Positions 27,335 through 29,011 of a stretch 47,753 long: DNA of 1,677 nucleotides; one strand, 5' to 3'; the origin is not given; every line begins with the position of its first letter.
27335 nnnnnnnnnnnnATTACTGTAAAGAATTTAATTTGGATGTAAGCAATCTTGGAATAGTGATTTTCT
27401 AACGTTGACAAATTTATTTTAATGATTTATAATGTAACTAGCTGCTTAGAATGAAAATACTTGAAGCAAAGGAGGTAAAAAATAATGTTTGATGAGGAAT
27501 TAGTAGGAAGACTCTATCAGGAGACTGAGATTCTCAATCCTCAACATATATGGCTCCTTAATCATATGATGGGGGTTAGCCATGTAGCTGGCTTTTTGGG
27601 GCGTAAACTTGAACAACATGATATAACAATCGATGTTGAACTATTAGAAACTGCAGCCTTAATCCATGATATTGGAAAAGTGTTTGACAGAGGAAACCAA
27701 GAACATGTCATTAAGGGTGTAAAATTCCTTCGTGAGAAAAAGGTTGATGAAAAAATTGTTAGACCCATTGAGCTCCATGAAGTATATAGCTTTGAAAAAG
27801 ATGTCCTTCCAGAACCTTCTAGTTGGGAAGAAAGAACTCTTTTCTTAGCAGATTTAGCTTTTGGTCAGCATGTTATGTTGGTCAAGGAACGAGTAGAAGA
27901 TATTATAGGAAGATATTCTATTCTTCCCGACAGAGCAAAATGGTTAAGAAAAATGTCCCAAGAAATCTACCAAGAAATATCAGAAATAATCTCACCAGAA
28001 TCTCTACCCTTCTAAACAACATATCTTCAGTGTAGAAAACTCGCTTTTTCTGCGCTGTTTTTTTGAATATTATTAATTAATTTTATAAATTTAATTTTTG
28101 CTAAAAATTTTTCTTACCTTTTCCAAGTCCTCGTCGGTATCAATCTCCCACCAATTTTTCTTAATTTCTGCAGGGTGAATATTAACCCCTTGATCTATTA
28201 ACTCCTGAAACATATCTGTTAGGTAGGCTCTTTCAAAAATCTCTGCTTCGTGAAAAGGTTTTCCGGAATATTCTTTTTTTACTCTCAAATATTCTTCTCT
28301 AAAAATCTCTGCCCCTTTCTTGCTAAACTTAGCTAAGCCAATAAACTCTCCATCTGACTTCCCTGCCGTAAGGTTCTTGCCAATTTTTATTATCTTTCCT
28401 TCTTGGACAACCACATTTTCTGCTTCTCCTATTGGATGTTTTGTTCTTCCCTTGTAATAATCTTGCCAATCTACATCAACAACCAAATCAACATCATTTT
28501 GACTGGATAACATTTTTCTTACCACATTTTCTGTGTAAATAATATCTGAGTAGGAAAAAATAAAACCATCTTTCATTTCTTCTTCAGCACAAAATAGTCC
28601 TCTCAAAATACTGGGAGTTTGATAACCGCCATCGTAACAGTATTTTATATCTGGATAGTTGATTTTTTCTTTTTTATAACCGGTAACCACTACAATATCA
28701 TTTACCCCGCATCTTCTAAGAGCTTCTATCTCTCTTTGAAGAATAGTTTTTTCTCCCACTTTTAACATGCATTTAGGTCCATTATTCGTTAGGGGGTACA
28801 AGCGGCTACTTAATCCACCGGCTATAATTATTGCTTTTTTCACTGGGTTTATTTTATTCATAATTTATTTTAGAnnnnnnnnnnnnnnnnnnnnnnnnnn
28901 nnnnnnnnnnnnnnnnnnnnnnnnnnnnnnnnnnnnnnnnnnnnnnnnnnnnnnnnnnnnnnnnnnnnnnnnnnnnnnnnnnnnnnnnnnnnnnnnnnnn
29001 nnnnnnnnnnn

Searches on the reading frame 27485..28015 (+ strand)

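Call 28: search_protein_families(library=pfam, proteins=[window:27485-28015:+], max_evalue=0.0001)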
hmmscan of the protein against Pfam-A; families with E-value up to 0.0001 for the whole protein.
window:27485-28015:+ (176 aa): 1 family
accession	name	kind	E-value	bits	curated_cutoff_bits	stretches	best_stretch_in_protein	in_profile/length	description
PF01966.28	HD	-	1.9e-11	44.7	22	1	25-123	2-111/116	HD domain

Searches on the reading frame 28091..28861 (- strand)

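Call 28: search_protein_families(library=pfam, proteins=[window:28091-28861:-], max_evalue=0.0001)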
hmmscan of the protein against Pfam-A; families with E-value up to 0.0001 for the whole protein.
window:28091-28861:- (256 aa): 2 families
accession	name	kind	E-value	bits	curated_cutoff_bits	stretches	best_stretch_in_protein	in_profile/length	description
PF12804.13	NTP_transf_3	-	6.8e-15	56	27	1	10-130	1-122/160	MobA-like NTP transferase domain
PF00483.29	NTP_transferase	-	4.7e-11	43.2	21.2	1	9-67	1-60/245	Nucleotidyl transferase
